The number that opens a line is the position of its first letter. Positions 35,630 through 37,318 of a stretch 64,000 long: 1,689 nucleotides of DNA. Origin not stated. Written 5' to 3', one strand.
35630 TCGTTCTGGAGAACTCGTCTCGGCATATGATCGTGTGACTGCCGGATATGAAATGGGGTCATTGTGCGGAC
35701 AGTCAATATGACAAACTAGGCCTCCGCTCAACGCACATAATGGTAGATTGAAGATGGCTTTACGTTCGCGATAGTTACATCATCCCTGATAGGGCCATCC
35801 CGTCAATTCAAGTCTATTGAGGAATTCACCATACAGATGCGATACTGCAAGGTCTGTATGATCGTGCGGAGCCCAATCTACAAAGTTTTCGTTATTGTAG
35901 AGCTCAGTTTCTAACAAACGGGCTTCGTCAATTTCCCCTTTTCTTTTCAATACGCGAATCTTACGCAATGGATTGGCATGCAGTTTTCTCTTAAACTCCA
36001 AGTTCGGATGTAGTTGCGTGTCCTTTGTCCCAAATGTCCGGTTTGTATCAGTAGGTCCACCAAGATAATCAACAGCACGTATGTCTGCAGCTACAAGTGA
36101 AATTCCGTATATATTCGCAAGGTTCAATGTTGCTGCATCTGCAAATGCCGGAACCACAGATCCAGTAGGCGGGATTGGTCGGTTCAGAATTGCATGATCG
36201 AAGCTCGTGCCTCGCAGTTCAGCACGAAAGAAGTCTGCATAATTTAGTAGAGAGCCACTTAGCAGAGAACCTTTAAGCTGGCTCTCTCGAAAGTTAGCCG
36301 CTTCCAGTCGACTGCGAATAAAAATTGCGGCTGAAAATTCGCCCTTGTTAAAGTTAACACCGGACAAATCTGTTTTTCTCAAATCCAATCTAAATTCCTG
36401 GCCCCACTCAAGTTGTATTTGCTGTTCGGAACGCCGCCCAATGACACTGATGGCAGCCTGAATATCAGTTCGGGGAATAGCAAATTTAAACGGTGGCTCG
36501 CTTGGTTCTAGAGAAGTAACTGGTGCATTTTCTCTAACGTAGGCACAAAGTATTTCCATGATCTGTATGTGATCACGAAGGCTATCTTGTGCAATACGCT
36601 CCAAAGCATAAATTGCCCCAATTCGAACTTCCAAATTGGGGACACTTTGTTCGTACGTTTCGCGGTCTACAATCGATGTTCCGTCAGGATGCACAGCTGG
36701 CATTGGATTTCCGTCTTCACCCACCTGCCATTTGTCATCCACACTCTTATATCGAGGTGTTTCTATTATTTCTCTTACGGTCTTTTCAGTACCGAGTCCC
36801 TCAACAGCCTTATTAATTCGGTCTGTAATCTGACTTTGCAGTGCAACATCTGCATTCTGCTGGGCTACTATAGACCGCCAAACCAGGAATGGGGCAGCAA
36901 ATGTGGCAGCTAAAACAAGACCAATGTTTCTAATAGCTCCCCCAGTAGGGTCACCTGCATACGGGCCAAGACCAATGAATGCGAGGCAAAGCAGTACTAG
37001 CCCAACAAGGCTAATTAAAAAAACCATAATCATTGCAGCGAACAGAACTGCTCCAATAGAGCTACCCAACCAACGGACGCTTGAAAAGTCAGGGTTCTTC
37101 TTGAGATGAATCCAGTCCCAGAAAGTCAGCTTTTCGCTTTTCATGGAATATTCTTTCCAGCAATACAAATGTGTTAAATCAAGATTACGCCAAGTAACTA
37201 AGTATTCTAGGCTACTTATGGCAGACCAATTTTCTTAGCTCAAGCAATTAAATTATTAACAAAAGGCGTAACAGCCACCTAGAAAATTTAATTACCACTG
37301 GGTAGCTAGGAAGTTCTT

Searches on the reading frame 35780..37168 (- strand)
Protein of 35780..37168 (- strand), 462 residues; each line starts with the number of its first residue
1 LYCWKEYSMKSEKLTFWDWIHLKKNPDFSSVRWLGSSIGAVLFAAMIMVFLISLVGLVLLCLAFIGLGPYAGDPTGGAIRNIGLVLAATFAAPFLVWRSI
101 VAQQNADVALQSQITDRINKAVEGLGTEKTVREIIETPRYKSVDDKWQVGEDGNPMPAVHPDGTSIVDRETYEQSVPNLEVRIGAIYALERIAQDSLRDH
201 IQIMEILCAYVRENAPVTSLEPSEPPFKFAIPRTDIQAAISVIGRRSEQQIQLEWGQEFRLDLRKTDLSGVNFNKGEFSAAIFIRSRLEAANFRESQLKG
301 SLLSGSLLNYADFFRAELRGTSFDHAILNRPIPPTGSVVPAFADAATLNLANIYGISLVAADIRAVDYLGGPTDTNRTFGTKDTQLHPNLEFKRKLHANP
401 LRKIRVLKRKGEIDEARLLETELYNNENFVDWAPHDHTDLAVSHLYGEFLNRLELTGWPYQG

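Call 108: search_protein_families(library=phrogs, proteins=[window:35780-37168:-], max_evalue=0.00001)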
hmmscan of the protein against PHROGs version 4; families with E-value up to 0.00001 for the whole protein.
window:35780-37168:- (462 aa): 1 family
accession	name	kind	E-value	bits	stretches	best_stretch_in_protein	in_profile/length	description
phrog_923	-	unknown function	3.4e-06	26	1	256-379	787-911/990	-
